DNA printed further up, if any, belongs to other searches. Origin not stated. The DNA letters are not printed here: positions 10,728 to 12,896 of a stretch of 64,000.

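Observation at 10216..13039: Three-gene operon: small membrane protein, then a short TrpE-G/PhzE-like chorismate-utilising fusion enzyme, then an MBL-fold hydrolase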

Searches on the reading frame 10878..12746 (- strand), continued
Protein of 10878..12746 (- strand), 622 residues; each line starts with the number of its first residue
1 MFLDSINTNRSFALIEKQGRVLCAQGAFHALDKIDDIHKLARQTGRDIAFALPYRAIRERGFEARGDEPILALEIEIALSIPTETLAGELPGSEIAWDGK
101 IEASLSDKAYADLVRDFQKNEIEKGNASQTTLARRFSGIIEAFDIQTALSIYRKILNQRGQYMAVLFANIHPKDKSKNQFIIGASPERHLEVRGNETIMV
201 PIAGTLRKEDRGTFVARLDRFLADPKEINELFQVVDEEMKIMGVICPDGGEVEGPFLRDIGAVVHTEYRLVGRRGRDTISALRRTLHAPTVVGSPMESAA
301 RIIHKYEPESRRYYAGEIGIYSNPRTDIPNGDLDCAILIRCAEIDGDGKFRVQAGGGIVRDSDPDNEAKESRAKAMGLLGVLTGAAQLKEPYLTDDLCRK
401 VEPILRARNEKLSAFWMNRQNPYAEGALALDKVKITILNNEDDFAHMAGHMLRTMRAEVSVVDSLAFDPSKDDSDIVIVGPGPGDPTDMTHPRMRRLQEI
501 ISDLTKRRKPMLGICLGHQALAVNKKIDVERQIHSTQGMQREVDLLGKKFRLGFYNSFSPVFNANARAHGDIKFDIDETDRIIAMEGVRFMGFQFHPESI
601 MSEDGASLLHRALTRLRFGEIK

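Call 38: search_protein_representatives(protein=window:10878-12746:-)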
Query: 622 residues. Proteins with E-value up to 0.001 (for the whole library): 12841; up to 1e-10: 2671; up to 1e-30: 292. The best 150 are listed.
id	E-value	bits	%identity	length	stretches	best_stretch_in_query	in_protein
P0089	3.5e-217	739.0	56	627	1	7-618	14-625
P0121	6.1e-190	649.1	55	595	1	8-616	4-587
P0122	1.0e-161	555.8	47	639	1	6-617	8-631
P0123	1.9e-158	545.1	46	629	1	6-618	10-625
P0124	3.6e-151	521.0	46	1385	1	8-614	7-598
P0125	2.4e-146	505.1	45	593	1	6-616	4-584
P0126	2.8e-145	501.6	45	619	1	11-613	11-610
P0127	6.4e-144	497.1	45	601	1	13-615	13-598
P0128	2.4e-143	495.2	45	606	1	10-616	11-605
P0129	3.5e-135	468.2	41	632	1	10-615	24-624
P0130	1.3e-134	466.3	50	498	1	125-617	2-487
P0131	4.9e-133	461.1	45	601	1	7-616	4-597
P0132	1.2e-129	449.9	41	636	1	7-615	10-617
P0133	6.8e-129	447.5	43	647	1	9-616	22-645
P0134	1.6e-123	429.7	48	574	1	6-469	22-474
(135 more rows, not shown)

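Call 39: find_encoding_contigs(protein=P0057, flank=10000, max_places=4)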
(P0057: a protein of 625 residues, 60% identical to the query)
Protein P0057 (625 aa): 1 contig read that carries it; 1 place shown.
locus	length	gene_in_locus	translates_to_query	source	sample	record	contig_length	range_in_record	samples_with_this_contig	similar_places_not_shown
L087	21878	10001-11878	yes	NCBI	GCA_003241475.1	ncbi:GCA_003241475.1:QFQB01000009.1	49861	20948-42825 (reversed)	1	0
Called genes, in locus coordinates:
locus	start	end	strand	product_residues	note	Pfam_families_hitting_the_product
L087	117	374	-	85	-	-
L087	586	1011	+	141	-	-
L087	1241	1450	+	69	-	PF00313:CSD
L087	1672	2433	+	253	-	-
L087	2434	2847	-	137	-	-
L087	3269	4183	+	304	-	PF01145:Band_7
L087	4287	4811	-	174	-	-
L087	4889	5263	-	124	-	-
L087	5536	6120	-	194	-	PF06414:Zeta_toxin (faint), PF13671:AAA_33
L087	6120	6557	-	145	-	-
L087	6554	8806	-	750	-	PF00270:DEAD (weak), PF04851:ResIII, PF17757:UvrB_inter, PF27431:UvrB_3rd, PF00271:Helicase_C, PF12344:UvrB, PF02151:UVR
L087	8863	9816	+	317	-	-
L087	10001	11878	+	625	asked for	PF00425:Chorismate_bind, PF00117:GATase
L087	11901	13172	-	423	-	PF02403:Seryl_tRNA_N, PF00587:tRNA-synt_2b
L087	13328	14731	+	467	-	-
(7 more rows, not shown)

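Call 45: find_homologous_proteins(query=L051:11830-12825:+, max_evalue=1e-10)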
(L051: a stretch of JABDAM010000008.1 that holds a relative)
Query L051:11830-12825:+ (331 aa): 7729 proteins with E <= 1e-10 among 8000 candidates; the best 120 are listed.
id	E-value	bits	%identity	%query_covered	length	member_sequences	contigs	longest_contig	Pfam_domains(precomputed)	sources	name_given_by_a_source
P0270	1.3e-214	729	100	100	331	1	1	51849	PF00591.28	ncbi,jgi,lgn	-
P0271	1.0e-132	460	66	98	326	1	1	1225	PF00591.28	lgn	-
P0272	1.4e-123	430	64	99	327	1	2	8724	PF00591.28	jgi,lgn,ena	-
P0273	3.8e-119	416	63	100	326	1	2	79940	PF00591.28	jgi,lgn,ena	-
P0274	6.9e-117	408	61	99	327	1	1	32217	PF00591.28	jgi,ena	-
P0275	1.6e-115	404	60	99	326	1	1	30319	PF00591.28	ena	-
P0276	8.1e-80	286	46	97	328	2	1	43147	PF00591.28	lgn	-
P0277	2.1e-79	285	46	96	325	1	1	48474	PF00591.28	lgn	-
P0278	2.4e-78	282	46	98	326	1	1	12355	PF00591.28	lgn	-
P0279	1.7e-77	279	45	96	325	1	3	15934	PF00591.28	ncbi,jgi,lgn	jgi:anthranilate phosphoribosyltransferase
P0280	2.4e-67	245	43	97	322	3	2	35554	PF00591.28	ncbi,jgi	jgi:anthranilate phosphoribosyltransferase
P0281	3.9e-66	241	40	96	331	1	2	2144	PF00591.28,PF02885.23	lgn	-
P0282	1.6e-64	236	41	96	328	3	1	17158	PF00591.28,PF02885.23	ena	-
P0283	3.1e-62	229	43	80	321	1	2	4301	PF00591.28,PF02885.23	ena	-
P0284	1.1e-61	227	41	91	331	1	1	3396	PF00591.28,PF02885.23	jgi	-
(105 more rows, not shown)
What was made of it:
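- Tried and rejected: Searching for the window clade's TrpD with L051 TrpD (call 45) was uninformative.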

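Call 48: search_protein_families(library=ncbifam, proteins=[L021:147-797:+, L051:11830-12825:+, L051:12822-13637:+, L051:13621-14277:+, L051:8008-9213:+, L051:9197-9991:+, L051:9992-11833:+, L022:9977-11905:+], max_evalue=0.00001)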
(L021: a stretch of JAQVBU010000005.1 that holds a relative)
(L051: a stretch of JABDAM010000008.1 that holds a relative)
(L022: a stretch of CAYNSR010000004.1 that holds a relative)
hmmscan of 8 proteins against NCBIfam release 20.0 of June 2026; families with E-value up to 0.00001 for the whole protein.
L021:147-797:+ (216 aa): 13 families
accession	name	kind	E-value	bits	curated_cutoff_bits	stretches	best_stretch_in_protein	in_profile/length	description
NF002295.0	PRK01222.1-1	equivalog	3.2e-76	255.6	216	1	1-213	1-214/219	phosphoribosylanthranilate isomerase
NF002298.0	PRK01222.1-4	equivalog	3.9e-59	199.8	215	1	2-213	2-206/209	phosphoribosylanthranilate isomerase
NF002300.0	PRK01222.1-7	equivalog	2e-47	161.4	212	1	4-211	3-193/195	phosphoribosylanthranilate isomerase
NF002299.0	PRK01222.1-6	equivalog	2.6e-46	157.8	231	1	5-213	20-229/231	phosphoribosylanthranilate isomerase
NF006945.0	PRK09427.1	equivalog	6.7e-38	130.4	380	1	5-211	262-460/461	bifunctional indole-3-glycerol-phosphate synthase TrpC/phosphoribosylanthranilate isomerase TrpF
NF002297.0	PRK01222.1-3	equivalog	8.9e-35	120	259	1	4-211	2-201/204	phosphoribosylanthranilate isomerase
NF002301.0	PRK01222.2-1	equivalog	9e-33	113.6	232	1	3-210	3-210/217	phosphoribosylanthranilate isomerase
NF010563.0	PRK13958.1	equivalog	2.2e-27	96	234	1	5-207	3-201/210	phosphoribosylanthranilate isomerase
NF002302.0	PRK01222.2-2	equivalog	3.7e-26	92.6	172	1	5-211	3-188/193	phosphoribosylanthranilate isomerase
NF010376.0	PRK13803.1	equivalog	3.3e-25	89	819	1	3-211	5-207/600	bifunctional phosphoribosylanthranilate isomerase/tryptophan synthase subunit beta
NF002296.0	PRK01222.1-2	equivalog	1.2e-22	80.9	270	1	5-212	10-215/221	phosphoribosylanthranilate isomerase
NF002303.0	PRK01222.2-3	equivalog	6.7e-21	74.7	224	1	4-211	2-202/208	phosphoribosylanthranilate isomerase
NF002304.0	PRK01222.2-4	equivalog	7e-19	68.1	181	1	5-211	3-205/208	phosphoribosylanthranilate isomerase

L051:11830-12825:+ (331 aa): 7 families
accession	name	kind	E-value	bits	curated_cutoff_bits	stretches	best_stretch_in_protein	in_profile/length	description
TIGR01245.1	trpD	equivalog_domain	1.3e-74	251.5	199.05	1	12-327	12-327/330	anthranilate phosphoribosyltransferase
NF011201.0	PRK14607.1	equivalog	9.1e-62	209.4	670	1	11-328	209-525/534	bifunctional anthranilate synthase component II/anthranilate phosphoribosyltransferase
NF007073.0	PRK09522.1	equivalog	7e-43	147.3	738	1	11-320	214-520/531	bifunctional anthranilate synthase glutamate amidotransferase component TrpG/anthranilate phosphoribosyltransferase TrpD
NF006564.0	PRK09071.1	equivalog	2.4e-16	59.6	257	1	12-314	32-325/335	glycosyl transferase family protein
NF005635.0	PRK07394.1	equivalog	1.6e-11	44.1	287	0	72-163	86-181/348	hypothetical protein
NF006005.0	PRK08136.1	equivalog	2.8e-08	33.5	185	1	12-165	22-177/314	DNA-binding protein YbiB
NF003338.0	PRK04350.1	subfamily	4.5e-07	28.6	434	1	15-121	110-215/502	thymidine phosphorylase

L051:12822-13637:+ (271 aa): 14 families
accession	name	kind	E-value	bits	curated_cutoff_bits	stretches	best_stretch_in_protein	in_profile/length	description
NF001377.0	PRK00278.2-4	equivalog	1.8e-78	263.3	260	1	3-258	2-256/259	indole-3-glycerol phosphate synthase TrpC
NF001373.0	PRK00278.1-6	equivalog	1.3e-72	244.2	317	1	1-258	1-261/263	indole-3-glycerol phosphate synthase TrpC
NF001370.0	PRK00278.1-2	equivalog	2.3e-68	230.3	348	1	1-260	1-263/266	indole-3-glycerol phosphate synthase TrpC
NF001369.0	PRK00278.1-1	equivalog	6e-68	228.9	329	1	3-262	4-262/271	indole-3-glycerol phosphate synthase TrpC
NF006945.0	PRK09427.1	equivalog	9.2e-63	212.4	380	1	1-264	6-264/461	bifunctional indole-3-glycerol-phosphate synthase TrpC/phosphoribosylanthranilate isomerase TrpF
NF001378.0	PRK00278.2-5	equivalog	9.3e-62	208.6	360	1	4-257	2-258/263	indole-3-glycerol phosphate synthase TrpC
NF001372.0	PRK00278.1-4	subfamily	5.7e-60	202.9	370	1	2-259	29-293/295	indole-3-glycerol phosphate synthase TrpC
NF010562.0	PRK13957.1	equivalog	1.5e-58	197.9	414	1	2-247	7-241/252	indole-3-glycerol-phosphate synthase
NF001375.0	PRK00278.2-2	equivalog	1.4e-56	191.8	360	1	5-259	2-249/255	indole-3-glycerol phosphate synthase TrpC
NF001371.0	PRK00278.1-3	equivalog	1.5e-55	188.4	307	1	2-254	2-248/255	indole-3-glycerol phosphate synthase TrpC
NF001376.0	PRK00278.2-3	equivalog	1e-52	179.1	284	1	29-259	22-253/255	indole-3-glycerol phosphate synthase TrpC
NF010375.0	PRK13802.1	equivalog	9.9e-47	159.4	1386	1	4-266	3-265/695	bifunctional indole-3-glycerol phosphate synthase/tryptophan synthase subunit beta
NF001374.0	PRK00278.2-1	equivalog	1.2e-45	155.8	258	1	36-247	28-240/249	indole-3-glycerol phosphate synthase TrpC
NF041303.1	Indglycph_syn_Halo_TrpC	equivalog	8e-43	146.5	380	1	40-246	37-238/250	indole-3-glycerol phosphate synthase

L051:13621-14277:+ (218 aa): 13 families
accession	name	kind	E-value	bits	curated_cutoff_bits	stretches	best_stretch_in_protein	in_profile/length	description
NF006945.0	PRK09427.1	equivalog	4.9e-40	137.4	380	1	13-216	262-460/461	bifunctional indole-3-glycerol-phosphate synthase TrpC/phosphoribosylanthranilate isomerase TrpF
NF002298.0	PRK01222.1-4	equivalog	2e-38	132.1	215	1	11-216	3-204/209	phosphoribosylanthranilate isomerase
NF002295.0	PRK01222.1-1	equivalog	4.5e-37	127.6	216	1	10-217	2-213/219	phosphoribosylanthranilate isomerase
NF010376.0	PRK13803.1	equivalog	7.5e-29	101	819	1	11-216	5-207/600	bifunctional phosphoribosylanthranilate isomerase/tryptophan synthase subunit beta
NF002299.0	PRK01222.1-6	equivalog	1.1e-28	100.2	231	1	7-217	14-228/231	phosphoribosylanthranilate isomerase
NF010563.0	PRK13958.1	equivalog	2.7e-26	92.4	234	1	11-216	1-205/210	phosphoribosylanthranilate isomerase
NF002300.0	PRK01222.1-7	equivalog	2.6e-25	89.2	212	1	12-216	3-193/195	phosphoribosylanthranilate isomerase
NF002296.0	PRK01222.1-2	equivalog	6.3e-25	88.3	270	1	12-217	9-215/221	phosphoribosylanthranilate isomerase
NF002303.0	PRK01222.2-3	equivalog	2.3e-20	73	224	1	11-203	1-189/208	phosphoribosylanthranilate isomerase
NF002297.0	PRK01222.1-3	equivalog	1.1e-19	70.8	259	1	11-214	1-199/204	phosphoribosylanthranilate isomerase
NF002301.0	PRK01222.2-1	equivalog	1.5e-17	63.9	232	1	11-214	3-209/217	phosphoribosylanthranilate isomerase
NF002302.0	PRK01222.2-2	equivalog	5.2e-15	56.2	172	1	12-216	2-188/193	phosphoribosylanthranilate isomerase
NF002304.0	PRK01222.2-4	equivalog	1.6e-07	31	181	1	13-216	3-205/208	phosphoribosylanthranilate isomerase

L051:8008-9213:+ (401 aa): 32 families (the best 25 are shown)
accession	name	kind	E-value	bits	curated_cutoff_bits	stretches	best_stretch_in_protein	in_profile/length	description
NF010376.0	PRK13803.1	equivalog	1.7e-174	582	819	1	13-395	209-594/600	bifunctional phosphoribosylanthranilate isomerase/tryptophan synthase subunit beta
TIGR00263.1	trpB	equivalog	1.1e-171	571.2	392.45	1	15-394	1-383/385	tryptophan synthase subunit beta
NF010375.0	PRK13802.1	equivalog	5.2e-128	428.1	1386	1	13-395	275-672/695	bifunctional indole-3-glycerol phosphate synthase/tryptophan synthase subunit beta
NF009057.0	PRK12391.1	equivalog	7.1e-49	166.6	366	1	54-396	71-426/441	TrpB-like pyridoxal phosphate-dependent enzyme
TIGR01415.1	trpB_rel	hypoth_equivalog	1.2e-48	165.9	518.85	1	53-395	58-415/419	TrpB-like pyridoxal phosphate-dependent enzyme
TIGR02079.1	THD1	equivalog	1.1e-17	63.9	440.55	1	63-286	15-222/410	threonine ammonia-lyase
NF006390.0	PRK08639.1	equivalog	3.1e-17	62.7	421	1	64-267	25-215/418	threonine ammonia-lyase IlvA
NF006094.0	PRK08246.1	subfamily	3.7e-15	56.1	331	1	63-266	22-202/310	serine/threonine dehydratase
NF005292.0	PRK06815.1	equivalog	6e-15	55.1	371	1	63-383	20-305/320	threonine/serine dehydratase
NF008735.0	PRK11761.1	equivalog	2.6e-12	46.6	413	0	59-181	8-128/296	cysteine synthase CysM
NF045641.2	BHydaspDhtseBhcB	equivalog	1e-11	44.5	550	1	54-185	11-138/312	beta-hydroxyaspartate dehydratase BhcB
NF007989.0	PRK10717.1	equivalog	2.5e-11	43.2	387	1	65-169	15-119/334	cysteine synthase A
NF052537.1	CoM_syn_XcbE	exception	1e-10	41.3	450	1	61-248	12-198/322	coenzyme M biosynthesis enzyme XcbE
TIGR01139.1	cysK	equivalog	3.5e-10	39.6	350.95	0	65-266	8-200/298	cysteine synthase A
TIGR01275.1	ACC_deam_rel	subfamily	3.8e-10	39.6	289.4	1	61-272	4-211/321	pyridoxal phosphate-dependent enzymes, D-cysteine desulfhydrase family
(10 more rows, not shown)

L051:9197-9991:+ (264 aa): 2 families
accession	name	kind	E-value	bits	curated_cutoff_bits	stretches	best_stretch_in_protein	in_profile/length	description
TIGR00262.1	trpA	equivalog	1.2e-69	234.1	102.35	1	13-256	8-250/256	tryptophan synthase subunit alpha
NF009621.0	PRK13125.1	equivalog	5.7e-33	114.3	234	1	18-261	7-243/244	tryptophan synthase subunit alpha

L051:9992-11833:+ (613 aa): 42 families (the best 25 are shown)
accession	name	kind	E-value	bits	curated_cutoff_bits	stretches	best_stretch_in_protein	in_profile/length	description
NF010081.0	PRK13566.1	equivalog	2.3e-38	131.9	645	1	105-605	245-717/729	anthranilate synthase component I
TIGR01815.1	TrpE-clade3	equivalog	3.4e-32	111.3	739.15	1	162-597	284-694/717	anthranilate synthase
TIGR00543.1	isochor_syn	subfamily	1.3e-30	106.8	224.75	1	102-373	84-347/349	isochorismate synthase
TIGR00564.1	trpE_most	equivalog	3.1e-30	105.6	517.7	1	82-371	170-450/455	anthranilate synthase component I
NF010086.0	PRK13571.1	equivalog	6.4e-30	104.1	693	1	77-376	205-498/510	anthranilate synthase component I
TIGR01820.1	TrpE-arch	equivalog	1.3e-29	103.8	512.05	1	104-372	185-445/449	anthranilate synthase component I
TIGR01824.1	PabB-clade2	equivalog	4.4e-26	92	408.55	1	86-369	77-353/355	aminodeoxychorismate synthase, component I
NF006563.0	PRK09070.1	equivalog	2.2e-25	89.2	514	1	117-376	193-445/447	aminodeoxychorismate synthase component I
NF010079.0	PRK13564.1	equivalog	6.4e-25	87.9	471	1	85-376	223-512/521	anthranilate synthase component 1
TIGR01823.1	PabB-fungal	equivalog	2.2e-23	82.4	442.55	2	467-604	54-199/742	aminodeoxychorismate synthase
NF005009.0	PRK06404.1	equivalog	8e-23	81.2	422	1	102-372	101-351/351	anthranilate synthase component I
TIGR00565.1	trpE_proteo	equivalog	1.3e-22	80.4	494.65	1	60-375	181-493/498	anthranilate synthase component I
NF010087.0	PRK13572.1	equivalog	3.4e-22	78.7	580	1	103-372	170-428/435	anthranilate synthase component I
NF005380.0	PRK06923.1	equivalog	8.2e-22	78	486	1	100-374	116-388/399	isochorismate synthase DhbC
TIGR00553.1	pabB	equivalog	8.1e-20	71.2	328.4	1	94-368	61-326/329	aminodeoxychorismate synthase component I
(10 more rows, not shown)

L022:9977-11905:+ (642 aa): 43 families (the best 25 are shown)
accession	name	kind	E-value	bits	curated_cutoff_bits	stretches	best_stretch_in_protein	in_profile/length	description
NF010081.0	PRK13566.1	equivalog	5.7e-41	140.5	645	2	181-390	304-511/729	anthranilate synthase component I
TIGR01815.1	TrpE-clade3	equivalog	1.2e-35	122.7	739.15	1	181-615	292-703/717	anthranilate synthase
TIGR00564.1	trpE_most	equivalog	2.4e-32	112.5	517.7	1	105-386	187-454/455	anthranilate synthase component I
TIGR01820.1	TrpE-arch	equivalog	1.8e-31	109.9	512.05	1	111-386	187-448/449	anthranilate synthase component I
NF010086.0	PRK13571.1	equivalog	3.9e-31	108.1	693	1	104-387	223-498/510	anthranilate synthase component I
NF010079.0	PRK13564.1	equivalog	1.1e-27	97.1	471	1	278-387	410-512/521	anthranilate synthase component 1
NF006563.0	PRK09070.1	equivalog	1.1e-26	93.5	514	1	115-387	186-445/447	aminodeoxychorismate synthase component I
TIGR01824.1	PabB-clade2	equivalog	4.4e-25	88.7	408.55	1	93-380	77-353/355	aminodeoxychorismate synthase, component I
TIGR00565.1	trpE_proteo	equivalog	4.7e-25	88.4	494.65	1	108-387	222-494/498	anthranilate synthase component I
TIGR00543.1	isochor_syn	subfamily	1.4e-23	83.7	224.75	1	182-385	149-348/349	isochorismate synthase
NF010087.0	PRK13572.1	equivalog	5.9e-22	77.9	580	1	112-386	173-431/435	anthranilate synthase component I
TIGR01823.1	PabB-fungal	equivalog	3.2e-21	75.3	442.55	2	440-616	7-200/742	aminodeoxychorismate synthase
NF005009.0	PRK06404.1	equivalog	7.6e-21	74.7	422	1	185-383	164-351/351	anthranilate synthase component I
NF005380.0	PRK06923.1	equivalog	3.7e-20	72.5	486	1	87-386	99-389/399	isochorismate synthase DhbC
TIGR00553.1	pabB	equivalog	6.8e-18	64.9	328.4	1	100-380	61-327/329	aminodeoxychorismate synthase component I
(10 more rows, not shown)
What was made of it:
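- L021 (73% identity) carries trpF 10 kb from the fusion gene (call 48).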

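Call 69: find_homologous_proteins(query=L021:147-797:+, max_evalue=1e-20)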
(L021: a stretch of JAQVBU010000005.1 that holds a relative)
Query L021:147-797:+ (216 aa): 7017 proteins with E <= 1e-20 among 8000 candidates; the best 120 are listed.
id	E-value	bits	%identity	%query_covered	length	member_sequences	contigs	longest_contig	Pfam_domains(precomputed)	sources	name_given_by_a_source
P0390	1.0e-139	481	100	100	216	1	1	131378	PF00697.29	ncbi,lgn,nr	ncbi:MAG: phosphoribosylanthranilate isomerase [Alphaproteobacteria bacterium]|nr:phosphoribosylanth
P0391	1.4e-85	304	66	100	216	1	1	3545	PF00697.29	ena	-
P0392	2.9e-65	238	57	99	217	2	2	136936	PF00697.29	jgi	jgi:phosphoribosylanthranilate isomerase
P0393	9.2e-65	236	54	100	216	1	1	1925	PF00697.29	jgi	jgi:phosphoribosylanthranilate isomerase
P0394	1.0e-64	236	57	100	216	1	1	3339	PF00697.29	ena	-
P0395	1.2e-64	236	56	100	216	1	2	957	PF00697.29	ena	-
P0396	8.4e-64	233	56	100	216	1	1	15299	PF00697.29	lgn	-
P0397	2.4e-63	231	53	100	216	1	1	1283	PF00697.29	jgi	-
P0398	3.4e-63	231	55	100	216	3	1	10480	PF00697.29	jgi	-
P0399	8.9e-63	230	55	100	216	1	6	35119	PF00697.29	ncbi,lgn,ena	-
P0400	1.1e-61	226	54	100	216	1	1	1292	PF00697.29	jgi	jgi:phosphoribosylanthranilate isomerase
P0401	1.4e-61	226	52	100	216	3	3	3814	PF00697.29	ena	-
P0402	3.8e-61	224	53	100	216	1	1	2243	PF00697.29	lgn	-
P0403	1.0e-60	223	54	100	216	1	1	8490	PF00697.29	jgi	jgi:phosphoribosylanthranilate isomerase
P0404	1.1e-60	223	52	100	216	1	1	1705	PF00697.29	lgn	-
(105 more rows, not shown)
